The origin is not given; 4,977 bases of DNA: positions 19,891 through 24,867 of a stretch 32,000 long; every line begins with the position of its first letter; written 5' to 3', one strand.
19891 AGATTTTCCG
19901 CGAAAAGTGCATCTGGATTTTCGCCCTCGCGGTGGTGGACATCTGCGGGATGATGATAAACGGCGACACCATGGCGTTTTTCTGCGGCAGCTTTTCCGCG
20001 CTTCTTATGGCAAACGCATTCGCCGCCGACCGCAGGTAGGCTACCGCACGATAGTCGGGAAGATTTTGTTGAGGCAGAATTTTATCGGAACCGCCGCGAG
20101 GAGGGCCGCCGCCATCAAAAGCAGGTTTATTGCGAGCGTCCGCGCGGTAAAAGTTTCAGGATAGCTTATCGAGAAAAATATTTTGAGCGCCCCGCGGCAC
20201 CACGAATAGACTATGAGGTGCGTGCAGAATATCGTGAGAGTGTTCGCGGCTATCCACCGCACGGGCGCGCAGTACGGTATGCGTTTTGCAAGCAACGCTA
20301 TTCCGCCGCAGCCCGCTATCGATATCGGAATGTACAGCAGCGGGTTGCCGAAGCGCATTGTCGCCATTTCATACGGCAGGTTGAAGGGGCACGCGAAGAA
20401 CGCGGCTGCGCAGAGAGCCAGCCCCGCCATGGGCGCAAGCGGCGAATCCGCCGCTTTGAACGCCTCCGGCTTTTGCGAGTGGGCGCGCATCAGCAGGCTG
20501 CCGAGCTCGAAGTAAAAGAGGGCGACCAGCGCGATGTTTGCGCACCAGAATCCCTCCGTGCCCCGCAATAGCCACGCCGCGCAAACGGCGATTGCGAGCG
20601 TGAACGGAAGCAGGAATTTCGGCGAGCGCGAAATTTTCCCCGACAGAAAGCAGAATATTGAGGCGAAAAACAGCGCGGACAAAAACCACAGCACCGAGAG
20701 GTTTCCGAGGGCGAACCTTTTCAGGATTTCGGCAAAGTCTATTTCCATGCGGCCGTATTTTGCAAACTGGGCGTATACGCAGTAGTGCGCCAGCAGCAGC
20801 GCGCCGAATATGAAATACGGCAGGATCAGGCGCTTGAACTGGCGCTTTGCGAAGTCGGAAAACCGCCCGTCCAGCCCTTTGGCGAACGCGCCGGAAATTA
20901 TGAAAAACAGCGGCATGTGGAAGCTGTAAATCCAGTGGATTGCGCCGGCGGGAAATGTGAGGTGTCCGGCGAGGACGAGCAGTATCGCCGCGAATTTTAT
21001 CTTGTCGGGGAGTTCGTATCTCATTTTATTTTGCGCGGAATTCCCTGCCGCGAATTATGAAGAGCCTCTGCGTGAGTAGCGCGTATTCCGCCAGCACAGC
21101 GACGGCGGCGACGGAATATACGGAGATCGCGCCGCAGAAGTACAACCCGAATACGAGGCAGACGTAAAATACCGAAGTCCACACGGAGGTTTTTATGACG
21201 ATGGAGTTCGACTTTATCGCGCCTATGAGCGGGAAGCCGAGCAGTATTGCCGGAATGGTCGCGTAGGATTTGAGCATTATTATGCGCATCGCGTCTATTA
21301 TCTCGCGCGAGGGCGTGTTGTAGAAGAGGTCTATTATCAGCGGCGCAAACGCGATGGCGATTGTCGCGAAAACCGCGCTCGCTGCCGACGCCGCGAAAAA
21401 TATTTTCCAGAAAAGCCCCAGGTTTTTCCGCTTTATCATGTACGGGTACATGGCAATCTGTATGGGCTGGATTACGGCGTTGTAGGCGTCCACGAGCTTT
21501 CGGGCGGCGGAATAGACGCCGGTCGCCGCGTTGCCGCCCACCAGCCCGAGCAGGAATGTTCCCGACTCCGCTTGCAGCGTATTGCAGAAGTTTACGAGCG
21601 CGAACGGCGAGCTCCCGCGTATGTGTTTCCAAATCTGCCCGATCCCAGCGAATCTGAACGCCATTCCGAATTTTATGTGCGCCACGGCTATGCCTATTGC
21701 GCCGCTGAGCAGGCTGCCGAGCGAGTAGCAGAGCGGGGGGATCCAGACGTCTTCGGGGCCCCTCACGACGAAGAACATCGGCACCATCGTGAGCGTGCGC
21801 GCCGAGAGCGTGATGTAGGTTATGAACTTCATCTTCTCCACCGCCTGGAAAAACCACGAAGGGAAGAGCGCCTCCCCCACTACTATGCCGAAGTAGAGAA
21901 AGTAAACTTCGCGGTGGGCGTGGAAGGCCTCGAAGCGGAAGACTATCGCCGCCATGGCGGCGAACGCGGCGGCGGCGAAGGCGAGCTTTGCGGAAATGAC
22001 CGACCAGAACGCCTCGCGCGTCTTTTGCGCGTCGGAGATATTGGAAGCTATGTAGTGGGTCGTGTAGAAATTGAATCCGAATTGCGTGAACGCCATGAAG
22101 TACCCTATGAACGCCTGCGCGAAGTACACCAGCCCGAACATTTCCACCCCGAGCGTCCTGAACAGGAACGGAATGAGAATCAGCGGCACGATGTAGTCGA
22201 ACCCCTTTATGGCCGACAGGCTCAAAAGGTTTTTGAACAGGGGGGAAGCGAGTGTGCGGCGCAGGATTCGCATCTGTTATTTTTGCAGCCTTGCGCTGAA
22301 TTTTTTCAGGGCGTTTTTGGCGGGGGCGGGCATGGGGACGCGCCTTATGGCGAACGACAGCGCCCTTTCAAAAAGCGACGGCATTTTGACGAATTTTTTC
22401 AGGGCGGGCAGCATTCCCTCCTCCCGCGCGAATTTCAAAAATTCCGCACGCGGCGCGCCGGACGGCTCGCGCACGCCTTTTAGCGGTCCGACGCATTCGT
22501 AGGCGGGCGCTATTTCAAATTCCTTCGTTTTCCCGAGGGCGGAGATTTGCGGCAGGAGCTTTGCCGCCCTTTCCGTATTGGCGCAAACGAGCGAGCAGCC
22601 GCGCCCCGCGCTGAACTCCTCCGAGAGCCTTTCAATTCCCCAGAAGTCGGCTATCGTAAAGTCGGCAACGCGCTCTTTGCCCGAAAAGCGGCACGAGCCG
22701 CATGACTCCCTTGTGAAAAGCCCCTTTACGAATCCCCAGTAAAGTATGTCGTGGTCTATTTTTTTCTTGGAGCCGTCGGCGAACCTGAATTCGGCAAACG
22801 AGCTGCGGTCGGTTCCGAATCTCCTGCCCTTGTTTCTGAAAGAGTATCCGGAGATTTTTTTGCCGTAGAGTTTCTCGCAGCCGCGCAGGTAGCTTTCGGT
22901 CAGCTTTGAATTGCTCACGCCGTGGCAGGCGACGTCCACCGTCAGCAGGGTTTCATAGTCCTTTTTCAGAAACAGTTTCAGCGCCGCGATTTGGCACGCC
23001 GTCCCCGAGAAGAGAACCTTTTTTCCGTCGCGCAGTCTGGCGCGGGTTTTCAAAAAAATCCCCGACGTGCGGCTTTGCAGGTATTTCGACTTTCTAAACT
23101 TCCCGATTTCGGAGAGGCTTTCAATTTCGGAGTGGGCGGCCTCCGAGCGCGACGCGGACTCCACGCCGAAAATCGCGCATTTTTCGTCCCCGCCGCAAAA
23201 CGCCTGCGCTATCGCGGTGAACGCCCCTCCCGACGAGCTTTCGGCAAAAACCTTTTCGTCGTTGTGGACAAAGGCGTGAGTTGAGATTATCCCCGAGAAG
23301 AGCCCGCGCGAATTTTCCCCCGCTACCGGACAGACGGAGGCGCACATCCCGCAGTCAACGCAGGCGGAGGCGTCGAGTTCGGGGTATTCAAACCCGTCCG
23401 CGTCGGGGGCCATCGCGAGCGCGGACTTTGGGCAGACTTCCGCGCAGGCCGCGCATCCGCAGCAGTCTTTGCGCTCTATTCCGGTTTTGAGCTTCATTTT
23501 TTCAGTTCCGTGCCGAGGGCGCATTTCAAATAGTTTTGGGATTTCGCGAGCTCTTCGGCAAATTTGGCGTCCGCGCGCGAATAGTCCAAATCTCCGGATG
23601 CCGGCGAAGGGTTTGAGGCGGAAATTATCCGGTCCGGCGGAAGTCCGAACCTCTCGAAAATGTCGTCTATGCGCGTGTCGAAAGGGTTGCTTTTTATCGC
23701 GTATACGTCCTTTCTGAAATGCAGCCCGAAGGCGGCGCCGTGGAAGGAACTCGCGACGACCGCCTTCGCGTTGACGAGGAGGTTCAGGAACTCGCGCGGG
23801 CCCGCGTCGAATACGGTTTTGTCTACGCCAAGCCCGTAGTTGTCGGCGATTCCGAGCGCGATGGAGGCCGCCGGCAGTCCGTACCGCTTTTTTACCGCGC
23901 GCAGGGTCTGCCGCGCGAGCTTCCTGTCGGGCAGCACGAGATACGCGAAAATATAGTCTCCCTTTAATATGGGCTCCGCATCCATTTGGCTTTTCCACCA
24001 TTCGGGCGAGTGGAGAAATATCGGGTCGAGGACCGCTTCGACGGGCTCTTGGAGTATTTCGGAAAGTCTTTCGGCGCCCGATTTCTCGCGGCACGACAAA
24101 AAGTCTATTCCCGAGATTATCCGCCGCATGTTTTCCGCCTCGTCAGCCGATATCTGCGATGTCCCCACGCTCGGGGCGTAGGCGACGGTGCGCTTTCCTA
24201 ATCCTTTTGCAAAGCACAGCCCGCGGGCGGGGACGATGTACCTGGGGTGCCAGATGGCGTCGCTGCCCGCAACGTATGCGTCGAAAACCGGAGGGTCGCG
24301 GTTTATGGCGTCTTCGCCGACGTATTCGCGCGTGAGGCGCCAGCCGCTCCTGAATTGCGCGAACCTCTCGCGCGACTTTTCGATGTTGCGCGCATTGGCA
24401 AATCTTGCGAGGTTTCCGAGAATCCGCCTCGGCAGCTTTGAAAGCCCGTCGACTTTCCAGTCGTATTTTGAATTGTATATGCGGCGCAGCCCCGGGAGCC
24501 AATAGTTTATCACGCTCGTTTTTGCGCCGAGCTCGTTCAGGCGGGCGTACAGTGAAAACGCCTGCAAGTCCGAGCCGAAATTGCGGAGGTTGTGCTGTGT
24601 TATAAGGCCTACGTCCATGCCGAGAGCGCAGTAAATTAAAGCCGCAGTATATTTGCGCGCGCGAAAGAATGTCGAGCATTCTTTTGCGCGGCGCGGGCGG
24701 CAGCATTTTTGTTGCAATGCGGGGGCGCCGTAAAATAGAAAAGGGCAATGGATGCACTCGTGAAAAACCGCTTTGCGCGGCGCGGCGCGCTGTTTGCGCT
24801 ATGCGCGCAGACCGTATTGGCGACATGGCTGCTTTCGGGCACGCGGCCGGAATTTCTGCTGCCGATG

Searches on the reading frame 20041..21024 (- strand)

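Call 7: search_protein_families(library=pfam, proteins=[window:20041-21024:-], max_evalue=0.001)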
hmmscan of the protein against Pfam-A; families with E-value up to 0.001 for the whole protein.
window:20041-21024:- (327 aa): 1 family
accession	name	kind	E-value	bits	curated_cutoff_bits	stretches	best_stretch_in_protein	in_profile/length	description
PF01757.29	Acyl_transf_3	-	9.8e-25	87.7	31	1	9-313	7-319/326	Acyltransferase domain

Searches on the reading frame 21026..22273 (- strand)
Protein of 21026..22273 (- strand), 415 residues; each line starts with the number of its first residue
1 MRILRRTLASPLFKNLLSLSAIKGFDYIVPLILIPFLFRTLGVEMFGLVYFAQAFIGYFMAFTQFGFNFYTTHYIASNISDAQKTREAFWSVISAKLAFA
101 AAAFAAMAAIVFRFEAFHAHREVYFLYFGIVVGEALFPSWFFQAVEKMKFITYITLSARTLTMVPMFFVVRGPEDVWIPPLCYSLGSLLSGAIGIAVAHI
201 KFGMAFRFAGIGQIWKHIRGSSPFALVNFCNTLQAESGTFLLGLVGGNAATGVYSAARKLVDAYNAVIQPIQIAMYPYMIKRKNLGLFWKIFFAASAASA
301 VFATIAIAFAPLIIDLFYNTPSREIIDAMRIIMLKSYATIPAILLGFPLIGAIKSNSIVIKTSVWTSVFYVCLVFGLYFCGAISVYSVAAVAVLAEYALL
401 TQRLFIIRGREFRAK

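Call 7: search_protein_families(library=pfam, proteins=[window:21026-22273:-], max_evalue=0.001)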
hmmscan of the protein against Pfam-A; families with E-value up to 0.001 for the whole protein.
window:21026-22273:- (415 aa): 1 family
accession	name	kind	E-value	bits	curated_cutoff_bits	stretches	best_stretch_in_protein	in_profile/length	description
PF01943.22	Polysacc_synt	-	1.3e-39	136.7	28.2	1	13-281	2-272/274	Polysaccharide biosynthesis protein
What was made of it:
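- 21026..22273 (-): Wzx-type flippase (Polysacc_synt), context: marks a Wzx/Wzy-dependent glycan locus. PF01943 at E 1e-39 (call 7).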

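Call 71: search_protein_families(library=ncbifam, proteins=[window:21026-22273:-], max_evalue=0.00001)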
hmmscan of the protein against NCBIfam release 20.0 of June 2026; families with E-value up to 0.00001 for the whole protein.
window:21026-22273:- (415 aa): 0 families

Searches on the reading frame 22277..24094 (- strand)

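Call 3: search_protein_families(library=pfam, proteins=[window:22277-24094:-], max_evalue=0.01)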
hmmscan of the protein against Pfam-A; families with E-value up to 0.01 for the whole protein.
window:22277-24094:- (605 aa): 11 families
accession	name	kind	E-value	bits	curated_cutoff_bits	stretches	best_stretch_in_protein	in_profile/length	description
PF04432.18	FrhB_FdhB_C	-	3.9e-18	66.2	23.3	1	358-524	2-143/150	Coenzyme F420 hydrogenase/dehydrogenase, beta subunit C terminus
PF12838.12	Fer4_7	-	1.2e-08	35.7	27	1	211-257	2-50/52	4Fe-4S dicluster domain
PF13187.11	Fer4_9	-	9.8e-07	29.1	27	1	210-257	1-49/52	4Fe-4S dicluster domain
PF14697.11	Fer4_21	-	9.8e-06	26.1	35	1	206-257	3-53/59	4Fe-4S dicluster domain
PF00037.32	Fer4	-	2.8e-05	24.2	21.1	1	239-257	2-20/24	4Fe-4S binding domain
PF13746.11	Fer4_18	-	5.2e-05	23.8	27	0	242-281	58-97/114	4Fe-4S dicluster domain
PF12837.12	Fer4_6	-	0.00022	21.5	25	1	240-257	4-21/24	4Fe-4S binding domain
PF12797.12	Fer4_2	-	0.00025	21.2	24.5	1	237-257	2-22/22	4Fe-4S binding domain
PF13237.11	Fer4_10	-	0.0003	21.1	25.5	1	206-256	4-53/53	4Fe-4S dicluster domain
PF13534.11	Fer4_17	-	0.00035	21.5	22.2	0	241-256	42-57/61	4Fe-4S dicluster domain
PF13183.11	Fer4_8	-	0.0019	19.1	27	1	242-262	2-22/68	4Fe-4S dicluster domain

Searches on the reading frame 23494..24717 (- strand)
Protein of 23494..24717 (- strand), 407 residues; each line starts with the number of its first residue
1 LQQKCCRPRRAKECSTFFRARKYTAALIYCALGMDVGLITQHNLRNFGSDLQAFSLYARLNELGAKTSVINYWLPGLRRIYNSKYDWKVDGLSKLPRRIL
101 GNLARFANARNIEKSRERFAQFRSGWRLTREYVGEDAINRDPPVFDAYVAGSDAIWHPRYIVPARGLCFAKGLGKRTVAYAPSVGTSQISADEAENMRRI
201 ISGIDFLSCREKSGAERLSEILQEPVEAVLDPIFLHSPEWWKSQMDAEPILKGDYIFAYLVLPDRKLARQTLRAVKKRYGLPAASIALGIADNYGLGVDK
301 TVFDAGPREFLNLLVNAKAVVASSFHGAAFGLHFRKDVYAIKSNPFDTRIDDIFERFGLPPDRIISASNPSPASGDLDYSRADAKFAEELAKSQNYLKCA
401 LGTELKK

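Call 3: search_protein_families(library=pfam, proteins=[window:23494-24717:-], max_evalue=0.01)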
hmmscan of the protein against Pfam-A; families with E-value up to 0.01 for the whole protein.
window:23494-24717:- (407 aa): 1 family
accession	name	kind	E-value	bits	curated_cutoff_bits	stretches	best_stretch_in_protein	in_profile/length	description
PF04230.19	PS_pyruv_trans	-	5e-25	89.4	25.3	1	46-342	1-277/280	Polysaccharide pyruvyl transferase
